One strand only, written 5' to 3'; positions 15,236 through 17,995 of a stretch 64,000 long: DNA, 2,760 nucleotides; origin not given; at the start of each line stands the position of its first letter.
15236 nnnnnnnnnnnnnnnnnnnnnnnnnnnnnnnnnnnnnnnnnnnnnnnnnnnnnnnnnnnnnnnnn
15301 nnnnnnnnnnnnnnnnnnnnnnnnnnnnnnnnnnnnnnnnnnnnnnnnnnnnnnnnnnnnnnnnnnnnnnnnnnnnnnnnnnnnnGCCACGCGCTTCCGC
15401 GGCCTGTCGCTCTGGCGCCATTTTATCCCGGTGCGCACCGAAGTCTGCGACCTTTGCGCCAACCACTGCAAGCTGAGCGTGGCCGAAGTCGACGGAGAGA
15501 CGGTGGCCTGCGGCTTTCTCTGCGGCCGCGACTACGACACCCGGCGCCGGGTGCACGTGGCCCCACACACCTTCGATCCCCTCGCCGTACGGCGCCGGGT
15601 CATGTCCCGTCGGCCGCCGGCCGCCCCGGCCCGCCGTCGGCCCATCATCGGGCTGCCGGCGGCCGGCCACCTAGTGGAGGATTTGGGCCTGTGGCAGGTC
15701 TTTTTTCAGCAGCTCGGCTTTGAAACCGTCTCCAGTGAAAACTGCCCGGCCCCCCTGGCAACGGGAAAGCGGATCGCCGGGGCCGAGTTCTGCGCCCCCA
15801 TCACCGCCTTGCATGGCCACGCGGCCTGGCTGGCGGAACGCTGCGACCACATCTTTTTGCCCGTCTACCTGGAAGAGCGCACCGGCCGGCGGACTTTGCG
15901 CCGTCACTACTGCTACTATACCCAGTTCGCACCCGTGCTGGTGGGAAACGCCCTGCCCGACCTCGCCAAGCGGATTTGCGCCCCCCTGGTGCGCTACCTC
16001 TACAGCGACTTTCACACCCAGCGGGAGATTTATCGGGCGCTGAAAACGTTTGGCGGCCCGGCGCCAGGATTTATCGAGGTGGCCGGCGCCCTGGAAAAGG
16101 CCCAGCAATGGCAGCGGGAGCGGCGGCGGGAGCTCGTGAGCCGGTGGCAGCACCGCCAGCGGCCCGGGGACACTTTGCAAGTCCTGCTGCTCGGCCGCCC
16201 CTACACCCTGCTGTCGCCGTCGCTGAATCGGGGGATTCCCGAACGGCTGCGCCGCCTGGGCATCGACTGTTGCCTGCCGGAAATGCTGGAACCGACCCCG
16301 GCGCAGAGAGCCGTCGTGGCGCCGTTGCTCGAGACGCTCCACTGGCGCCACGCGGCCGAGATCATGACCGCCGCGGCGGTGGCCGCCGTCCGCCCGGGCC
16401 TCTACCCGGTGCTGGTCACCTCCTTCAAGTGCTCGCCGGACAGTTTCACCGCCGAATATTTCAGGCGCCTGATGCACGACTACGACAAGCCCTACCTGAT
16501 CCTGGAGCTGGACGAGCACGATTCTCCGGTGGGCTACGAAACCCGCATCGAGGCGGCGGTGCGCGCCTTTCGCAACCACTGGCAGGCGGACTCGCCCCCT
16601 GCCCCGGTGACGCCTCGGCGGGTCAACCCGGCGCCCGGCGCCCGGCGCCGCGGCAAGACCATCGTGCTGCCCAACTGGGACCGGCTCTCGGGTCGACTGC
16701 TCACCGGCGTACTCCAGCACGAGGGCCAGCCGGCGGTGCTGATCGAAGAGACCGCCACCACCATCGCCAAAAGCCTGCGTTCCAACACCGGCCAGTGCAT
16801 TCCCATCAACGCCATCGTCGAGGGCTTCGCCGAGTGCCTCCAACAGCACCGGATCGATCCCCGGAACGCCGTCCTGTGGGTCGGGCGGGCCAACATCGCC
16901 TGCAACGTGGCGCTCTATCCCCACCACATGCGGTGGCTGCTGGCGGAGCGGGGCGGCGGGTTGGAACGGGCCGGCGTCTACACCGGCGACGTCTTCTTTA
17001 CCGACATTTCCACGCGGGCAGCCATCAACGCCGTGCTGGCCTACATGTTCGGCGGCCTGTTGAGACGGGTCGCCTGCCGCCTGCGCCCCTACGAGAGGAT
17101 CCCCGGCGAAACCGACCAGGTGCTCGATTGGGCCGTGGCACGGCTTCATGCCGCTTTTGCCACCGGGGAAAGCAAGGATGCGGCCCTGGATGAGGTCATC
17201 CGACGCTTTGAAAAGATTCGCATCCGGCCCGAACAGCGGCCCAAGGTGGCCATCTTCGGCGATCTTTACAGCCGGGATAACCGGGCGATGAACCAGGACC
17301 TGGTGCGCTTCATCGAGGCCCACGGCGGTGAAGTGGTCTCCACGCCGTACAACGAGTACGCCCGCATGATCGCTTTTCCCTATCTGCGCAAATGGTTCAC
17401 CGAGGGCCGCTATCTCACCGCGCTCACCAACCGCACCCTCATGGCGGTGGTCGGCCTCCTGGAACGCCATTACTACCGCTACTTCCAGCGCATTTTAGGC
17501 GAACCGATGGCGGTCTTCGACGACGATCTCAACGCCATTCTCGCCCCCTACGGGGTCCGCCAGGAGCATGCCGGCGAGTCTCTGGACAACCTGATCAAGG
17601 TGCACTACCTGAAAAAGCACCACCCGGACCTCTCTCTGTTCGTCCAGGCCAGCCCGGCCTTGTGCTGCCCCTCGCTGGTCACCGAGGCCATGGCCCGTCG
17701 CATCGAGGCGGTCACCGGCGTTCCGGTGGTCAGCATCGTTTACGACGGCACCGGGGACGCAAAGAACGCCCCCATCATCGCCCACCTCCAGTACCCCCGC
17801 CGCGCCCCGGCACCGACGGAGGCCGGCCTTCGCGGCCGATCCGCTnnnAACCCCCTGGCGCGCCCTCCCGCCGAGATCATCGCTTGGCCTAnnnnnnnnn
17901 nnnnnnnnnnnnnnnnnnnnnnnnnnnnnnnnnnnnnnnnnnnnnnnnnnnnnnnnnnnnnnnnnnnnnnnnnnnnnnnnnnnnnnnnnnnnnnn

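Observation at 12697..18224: ATP-grasp ligase, 1414-aa tandem-HgdC activase/dehydratase-like fusion and small HNH gene appended to engB-era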

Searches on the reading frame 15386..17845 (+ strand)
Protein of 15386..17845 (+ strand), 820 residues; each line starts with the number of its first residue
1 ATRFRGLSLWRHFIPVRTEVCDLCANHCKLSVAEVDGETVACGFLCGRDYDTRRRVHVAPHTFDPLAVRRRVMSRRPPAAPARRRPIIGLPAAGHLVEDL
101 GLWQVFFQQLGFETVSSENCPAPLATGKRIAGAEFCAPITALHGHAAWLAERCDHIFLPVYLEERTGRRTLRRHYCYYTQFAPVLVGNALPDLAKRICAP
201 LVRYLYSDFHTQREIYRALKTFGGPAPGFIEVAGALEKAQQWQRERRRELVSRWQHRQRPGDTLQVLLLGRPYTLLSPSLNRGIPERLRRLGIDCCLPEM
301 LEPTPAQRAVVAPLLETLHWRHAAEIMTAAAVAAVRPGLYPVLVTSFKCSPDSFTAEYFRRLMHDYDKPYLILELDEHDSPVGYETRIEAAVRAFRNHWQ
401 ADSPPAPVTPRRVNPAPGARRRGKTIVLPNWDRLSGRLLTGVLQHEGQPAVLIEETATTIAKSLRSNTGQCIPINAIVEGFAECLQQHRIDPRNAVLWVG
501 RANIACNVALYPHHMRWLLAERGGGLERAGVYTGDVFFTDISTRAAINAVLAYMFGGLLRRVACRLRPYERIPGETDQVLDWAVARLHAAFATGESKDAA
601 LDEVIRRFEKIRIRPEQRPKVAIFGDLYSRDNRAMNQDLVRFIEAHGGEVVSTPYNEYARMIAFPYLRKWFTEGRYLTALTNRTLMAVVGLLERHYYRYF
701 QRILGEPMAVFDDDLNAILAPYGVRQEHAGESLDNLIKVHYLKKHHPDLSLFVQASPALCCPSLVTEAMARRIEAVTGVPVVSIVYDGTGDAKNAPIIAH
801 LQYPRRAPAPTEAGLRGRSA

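Call 34: search_solved_structures(query=window:15386-17845:+, max_evalue=10, show_alignments=0)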
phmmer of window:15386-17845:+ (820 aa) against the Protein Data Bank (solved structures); distinct sequences matched with E-value up to 10: 2.
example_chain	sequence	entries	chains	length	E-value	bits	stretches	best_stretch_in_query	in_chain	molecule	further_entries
6tzn_A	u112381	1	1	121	1.3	10.5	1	541-612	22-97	Protein pof8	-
6u7v_A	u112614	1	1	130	1.6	10.2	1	541-612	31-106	Protein pof8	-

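Call 51: predict_structure(alignment_id=A4)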
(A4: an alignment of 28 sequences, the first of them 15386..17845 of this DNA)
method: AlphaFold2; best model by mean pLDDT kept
length: 820 residues; sequences in the alignment: 28
mean_pLDDT: 83.1   pTM: 0.83
mean pLDDT of the five models: 83.1, 82.6, 82.1, 81.1, 81.1
residues with pLDDT >= 90: 355; 70-90: 324; 50-70: 110; < 50: 31
segments of 3 or more residues with pLDDT < 50: 1-7, 378-381, 629-631, 804-820
pLDDT, mean of each block of 10 residues (from residue 1): 47 72 63 73 63 60 88 85 86 91 94 93 91 86 95 94 74 83 90 89 78 91 84 94 94 82 84 87 86 91 89 84 92 91 79 81 89 67 70 86 61 59 88 90 95 82 69 80 94 92 73 85 88 87 91 93 94 94 97 95 97 92 71 67 90 86 83 78 83 93 92 93 86 91 94 79 88 94 72 78 47 37
secondary structure, 60 per line:
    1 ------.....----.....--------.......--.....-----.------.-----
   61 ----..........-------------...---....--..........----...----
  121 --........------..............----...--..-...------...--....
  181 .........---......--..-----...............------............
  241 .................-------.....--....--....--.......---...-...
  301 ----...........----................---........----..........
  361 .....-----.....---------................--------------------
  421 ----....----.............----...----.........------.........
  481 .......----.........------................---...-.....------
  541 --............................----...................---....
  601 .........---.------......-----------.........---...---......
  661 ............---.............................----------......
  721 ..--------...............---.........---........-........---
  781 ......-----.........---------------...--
elements in order (helices of 4 or more, strands of 3 or more residues): H7-11 E16-20 E29-35 E38-42 H65-74 E88-90 H94-97 H100-109 E114-116 H123-130 H137-150 E155-157 E163-165 E172-174 H177-189 H193-196 H208-222 H229-257 E265-269 H272-275 H278-281 H284-290 E294-296 H305-315 H321-335 E339-346 H351-365 E371-375 H385-400 E425-428 H433-445 E450-452 H457-465 H472-487 E495-500 H507-522 E530-534 H543-569 H575-593 H597-609 E620-625 H637-645 E649-651 H655-672 H676-704 H715-722 H731-745 E749-757 H761-768 H770-777 E781-786 H792-800

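Call 55: fold_search(model_id=the predicted structure, library=pdb)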
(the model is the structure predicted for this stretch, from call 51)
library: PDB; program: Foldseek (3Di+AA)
matches with E <= 10: 516; with E <= 0.001: 10
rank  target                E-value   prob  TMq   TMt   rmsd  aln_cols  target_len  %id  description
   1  7yyl_A                2.1e-05  1.00  0.26  0.44   9.5       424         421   13  nucleotide-free DCCP:DCCP-R complex (released 2022-12-28)
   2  7yyl_B                6.1e-05  1.00  0.26  0.44   9.5       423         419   14  nucleotide-free DCCP:DCCP-R complex (released 2022-12-28)
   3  8s02_B                1.3e-04  1.00  0.23  0.44   8.9       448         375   10  BzdNO-benzoyl-CoA complex (released 2025-03-05)
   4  6eno                  1.8e-04  1.00  0.25  0.44   9.5       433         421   13  Double cubane cluster oxidoreductase (released 2018-03-14)
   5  3o3m_B                2.5e-04  1.00  0.22  0.43  10.2       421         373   11  (R)-2-Hydroxyisocaproyl-CoA Dehydratase (released 2011-03-16)
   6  9gai_B                4.7e-04  1.00  0.24  0.45  10.9       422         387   13  3-methylbenzoyl-CoA reductase from Thauera chlorobenzoica (MbdONPQ) (released 2026-02-18)
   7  7yzm_A                5.9e-04  1.00  0.25  0.42   9.3       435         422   13  MgADPNP-bound DCCP:DCCP-R complex (released 2022-12-28)
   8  3o3m_D                5.9e-04  1.00  0.23  0.43  10.2       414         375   11  (R)-2-Hydroxyisocaproyl-CoA Dehydratase (released 2011-03-16)
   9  8s2r_C                6.2e-04  1.00  0.24  0.41  11.1       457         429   10  BzdNO in partially coenzyme A - free state (released 2025-03-05)
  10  3o3n_B                7.2e-04  1.00  0.24  0.45   9.5       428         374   11  (R)-2-hydroxyisocaproyl-CoA dehydratase in complex with its substrate (R)-2-hydroxyisocaproyl-CoA (released 2011-03-16)
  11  8s02_A                1.4e-03  1.00  0.24  0.39  10.8       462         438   11  BzdNO-benzoyl-CoA complex (released 2025-03-05)
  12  9g87_B                3.7e-03  1.00  0.25  0.46  10.3       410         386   14  3-methylbenzoyl-CoA reductase from Thauera chlorobenzoica (subunits MbdON ) (released 2026-02-04)
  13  8s02_C                3.7e-03  0.99  0.22  0.36  10.9       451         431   11  BzdNO-benzoyl-CoA complex (released 2025-03-05)
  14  3flm_B                1.5e-02  0.25  0.13  0.17  20.1       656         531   11  Crystal structure of menD from E.coli (released 2009-03-24)
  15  9mpy_A                3.0e-02  0.28  0.11  0.18  17.3       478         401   12  Structure of Saro_1862, a UPF0261 domain protein from Novosphingobium aromaticivorans with bound acetovanillone (released 2025-09-24)
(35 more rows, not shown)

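Call 59: search_protein_families(library=pfam, alignment_id=A4, max_evalue=1)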
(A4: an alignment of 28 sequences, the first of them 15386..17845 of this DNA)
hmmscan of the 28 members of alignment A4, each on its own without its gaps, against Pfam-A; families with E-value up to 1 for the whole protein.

A. member 1, window:15386-17845:+ (820 aa): 2 families
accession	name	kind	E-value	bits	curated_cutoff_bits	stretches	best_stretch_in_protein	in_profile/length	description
PF09989.15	DUF2229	-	6.2e-35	121.2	29.4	1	88-300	2-217/218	CoA enzyme activase uncharacterised domain (DUF2229)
PF06050.19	HGD-D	-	0.068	13.2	28.4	1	348-390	294-337/342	2-hydroxyglutaryl-CoA dehydratase, D-component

B. families by the number of members that match (of 28 scanned): 10 families
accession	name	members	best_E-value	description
PF09989.15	DUF2229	28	4.5e-45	CoA enzyme activase uncharacterised domain (DUF2229)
PF06050.19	HGD-D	28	3.7e-05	2-hydroxyglutaryl-CoA dehydratase, D-component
PF12610.13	SOCS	2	0.0033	Suppressor of cytokine signalling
PF18732.6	HEPN_AbiA_CTD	2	0.023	HEPN like, Abia C-terminal domain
PF08122.17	NDUF_B12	1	0.018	NADH-ubiquinone oxidoreductase B12 subunit family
PF13701.12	DDE_Tnp_1_4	1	0.092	Transposase DDE domain group 1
PF00534.26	Glycos_transf_1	1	0.097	Glycosyl transferases group 1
PF24860.1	FdhE_C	1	0.17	FdhE, C-terminal domain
PF16589.12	BRCT_2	1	0.18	BRCT domain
PF09384.15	UTP15_C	1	0.31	UTP15 C terminal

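Call 96: search_protein_representatives(protein=window:15386-17845:+)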
Query: 820 residues. Proteins with E-value up to 0.001 (for the whole library): 2348; up to 1e-10: 1329; up to 1e-30: 364. The best 150 are listed.
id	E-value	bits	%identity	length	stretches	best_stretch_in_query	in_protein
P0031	2.4e-292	988.8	54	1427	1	2-812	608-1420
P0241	2.9e-220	750.3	45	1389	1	2-806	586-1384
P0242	1.3e-218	744.9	46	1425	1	3-809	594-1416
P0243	2.6e-216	737.3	45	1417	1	3-802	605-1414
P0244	2.0e-214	731.0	44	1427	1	2-804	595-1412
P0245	2.7e-212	724.0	43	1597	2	419-805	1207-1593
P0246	1.4e-210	718.3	41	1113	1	3-801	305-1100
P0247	1.8e-207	708.0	48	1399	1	2-801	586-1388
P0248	4.9e-206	703.3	46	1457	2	424-809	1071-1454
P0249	3.3e-203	693.9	42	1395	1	2-806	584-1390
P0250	6.6e-203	692.9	43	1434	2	401-805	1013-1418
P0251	6.4e-202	689.7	44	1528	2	71-801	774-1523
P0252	1.1e-199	682.2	44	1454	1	2-802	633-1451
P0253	3.2e-194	664.2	47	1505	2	82-803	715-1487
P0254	1.3e-193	662.1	44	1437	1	2-814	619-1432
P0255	4.2e-192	657.2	42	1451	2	81-805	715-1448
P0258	2.6e-184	631.4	39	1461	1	9-803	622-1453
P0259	1.6e-181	622.2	44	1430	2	414-805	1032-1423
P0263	6.7e-176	603.6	41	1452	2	86-801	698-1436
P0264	4.4e-174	597.6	40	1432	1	2-805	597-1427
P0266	6.5e-172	590.4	40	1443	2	422-806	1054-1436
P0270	2.5e-165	568.6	39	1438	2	73-805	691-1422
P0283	4.9e-112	392.3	33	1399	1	17-805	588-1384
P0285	6.3e-109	382.1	34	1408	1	10-801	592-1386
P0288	3.9e-106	372.8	31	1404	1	17-805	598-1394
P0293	5.8e-101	355.7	30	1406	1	3-806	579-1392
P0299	7.9e-94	332.1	30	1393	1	15-792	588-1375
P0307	6.9e-84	299.2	28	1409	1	3-807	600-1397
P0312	4.7e-81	289.8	30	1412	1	3-793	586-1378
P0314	3.5e-79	283.7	28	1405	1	17-807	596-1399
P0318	2.1e-76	274.5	30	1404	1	2-815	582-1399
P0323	6.4e-74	266.2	29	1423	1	2-796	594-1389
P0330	2.9e-69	250.9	26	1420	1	3-810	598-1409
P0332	1.2e-68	248.8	29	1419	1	3-797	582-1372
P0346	1.9e-64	234.9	30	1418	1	2-800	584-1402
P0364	1.7e-58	215.2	29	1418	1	14-790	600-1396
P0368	2.2e-57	211.5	24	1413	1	2-793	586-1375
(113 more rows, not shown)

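Call 97: list_cluster_members(proteins=[P0241, P0242, P0244, P0247, P0258, P0283, P0285, P0288, P0293, P0299])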
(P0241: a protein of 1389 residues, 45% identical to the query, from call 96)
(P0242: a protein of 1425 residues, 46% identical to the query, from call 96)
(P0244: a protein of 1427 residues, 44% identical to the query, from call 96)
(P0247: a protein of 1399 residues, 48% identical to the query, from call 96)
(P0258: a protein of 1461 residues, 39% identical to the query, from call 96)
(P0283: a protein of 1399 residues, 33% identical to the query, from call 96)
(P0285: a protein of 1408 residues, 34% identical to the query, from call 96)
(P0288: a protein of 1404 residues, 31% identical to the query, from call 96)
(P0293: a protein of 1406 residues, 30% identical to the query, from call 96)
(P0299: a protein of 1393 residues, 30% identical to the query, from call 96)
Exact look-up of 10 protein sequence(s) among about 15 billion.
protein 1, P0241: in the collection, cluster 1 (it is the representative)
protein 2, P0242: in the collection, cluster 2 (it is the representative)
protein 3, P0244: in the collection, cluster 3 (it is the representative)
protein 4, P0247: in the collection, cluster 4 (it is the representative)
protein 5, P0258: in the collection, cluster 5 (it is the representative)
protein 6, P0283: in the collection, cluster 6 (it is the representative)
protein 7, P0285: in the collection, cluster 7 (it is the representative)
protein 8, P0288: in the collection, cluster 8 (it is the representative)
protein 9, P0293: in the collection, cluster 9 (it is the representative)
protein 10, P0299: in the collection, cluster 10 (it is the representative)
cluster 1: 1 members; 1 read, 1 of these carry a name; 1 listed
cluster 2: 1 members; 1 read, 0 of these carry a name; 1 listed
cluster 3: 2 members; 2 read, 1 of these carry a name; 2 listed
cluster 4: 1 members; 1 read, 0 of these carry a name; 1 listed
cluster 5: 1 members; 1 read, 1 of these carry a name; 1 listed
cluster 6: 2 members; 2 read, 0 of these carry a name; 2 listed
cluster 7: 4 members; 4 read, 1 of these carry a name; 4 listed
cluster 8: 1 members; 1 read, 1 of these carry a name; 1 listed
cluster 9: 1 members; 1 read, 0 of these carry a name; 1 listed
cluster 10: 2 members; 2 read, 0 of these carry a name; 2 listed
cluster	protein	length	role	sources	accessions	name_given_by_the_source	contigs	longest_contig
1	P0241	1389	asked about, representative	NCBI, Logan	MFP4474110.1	MAG: acyl-CoA dehydratase activase [Desulfatibacillaceae bacterium]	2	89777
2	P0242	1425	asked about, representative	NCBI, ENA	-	-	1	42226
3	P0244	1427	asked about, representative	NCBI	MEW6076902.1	MAG: acyl-CoA dehydratase activase [Thermodesulfobacteriota bacterium]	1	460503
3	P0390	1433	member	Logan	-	-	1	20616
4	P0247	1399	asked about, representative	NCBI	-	-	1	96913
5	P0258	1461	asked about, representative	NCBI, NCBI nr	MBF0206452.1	MAG: CoA activase [Oligoflexia bacterium] | CoA activase [Oligoflexia bacterium]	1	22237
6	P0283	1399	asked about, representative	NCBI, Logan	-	-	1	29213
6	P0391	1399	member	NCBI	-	-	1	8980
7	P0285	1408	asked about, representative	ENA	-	-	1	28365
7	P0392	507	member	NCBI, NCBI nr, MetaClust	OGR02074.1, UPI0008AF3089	MAG: hypothetical protein A2284_11815 [Deltaproteobacteria bacterium RIFOXYA12_FULL_61_11] | status=active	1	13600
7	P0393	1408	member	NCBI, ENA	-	-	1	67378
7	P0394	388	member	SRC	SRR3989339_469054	-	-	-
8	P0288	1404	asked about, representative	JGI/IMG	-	predicted CoA-substrate-specific enzyme activase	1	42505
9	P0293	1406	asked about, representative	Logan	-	-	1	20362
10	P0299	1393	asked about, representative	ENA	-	-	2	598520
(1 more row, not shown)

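Call 98: list_cluster_members(proteins=[P0307, P0312, P0314, P0318, P0323, P0330, P0332, P0346, P0364, P0368])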
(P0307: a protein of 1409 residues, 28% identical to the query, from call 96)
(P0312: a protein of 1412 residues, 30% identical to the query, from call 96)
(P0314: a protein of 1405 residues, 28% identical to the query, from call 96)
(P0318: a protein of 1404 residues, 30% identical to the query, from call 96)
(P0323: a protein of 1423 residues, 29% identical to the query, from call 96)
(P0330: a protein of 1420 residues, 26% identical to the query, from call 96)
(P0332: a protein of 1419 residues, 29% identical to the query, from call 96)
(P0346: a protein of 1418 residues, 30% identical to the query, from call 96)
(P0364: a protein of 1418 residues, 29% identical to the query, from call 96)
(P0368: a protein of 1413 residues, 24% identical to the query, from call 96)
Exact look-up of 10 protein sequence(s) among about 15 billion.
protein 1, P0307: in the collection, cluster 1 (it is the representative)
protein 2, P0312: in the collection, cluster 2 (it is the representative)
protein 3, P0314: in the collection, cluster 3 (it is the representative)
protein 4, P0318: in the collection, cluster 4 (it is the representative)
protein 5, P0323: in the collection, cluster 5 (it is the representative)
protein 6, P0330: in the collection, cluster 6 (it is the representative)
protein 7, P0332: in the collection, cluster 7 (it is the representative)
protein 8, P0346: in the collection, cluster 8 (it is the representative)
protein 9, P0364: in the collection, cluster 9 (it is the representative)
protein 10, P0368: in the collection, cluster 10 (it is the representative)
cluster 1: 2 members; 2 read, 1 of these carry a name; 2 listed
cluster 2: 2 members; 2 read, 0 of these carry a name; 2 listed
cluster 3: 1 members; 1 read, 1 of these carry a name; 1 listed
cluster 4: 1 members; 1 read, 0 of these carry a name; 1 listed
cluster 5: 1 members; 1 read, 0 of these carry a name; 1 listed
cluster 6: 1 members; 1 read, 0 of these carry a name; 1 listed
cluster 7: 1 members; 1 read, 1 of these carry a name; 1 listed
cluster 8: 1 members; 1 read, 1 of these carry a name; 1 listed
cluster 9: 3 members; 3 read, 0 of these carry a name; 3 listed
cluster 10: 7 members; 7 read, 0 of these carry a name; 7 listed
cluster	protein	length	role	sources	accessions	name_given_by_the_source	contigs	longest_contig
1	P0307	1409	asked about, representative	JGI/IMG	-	-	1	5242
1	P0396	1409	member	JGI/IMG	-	predicted CoA-substrate-specific enzyme activase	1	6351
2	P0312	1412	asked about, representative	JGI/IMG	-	-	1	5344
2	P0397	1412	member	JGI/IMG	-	-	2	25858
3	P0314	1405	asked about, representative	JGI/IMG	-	predicted CoA-substrate-specific enzyme activase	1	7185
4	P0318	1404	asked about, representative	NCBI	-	-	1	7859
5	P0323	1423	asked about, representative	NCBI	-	-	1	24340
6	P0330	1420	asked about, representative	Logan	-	-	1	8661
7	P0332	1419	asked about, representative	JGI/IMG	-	predicted CoA-substrate-specific enzyme activase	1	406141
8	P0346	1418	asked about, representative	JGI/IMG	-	predicted CoA-substrate-specific enzyme activase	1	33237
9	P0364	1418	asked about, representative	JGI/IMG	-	-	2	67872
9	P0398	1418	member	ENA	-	-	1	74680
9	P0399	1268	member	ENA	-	-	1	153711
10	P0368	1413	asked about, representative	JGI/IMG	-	-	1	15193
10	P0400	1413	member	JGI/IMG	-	-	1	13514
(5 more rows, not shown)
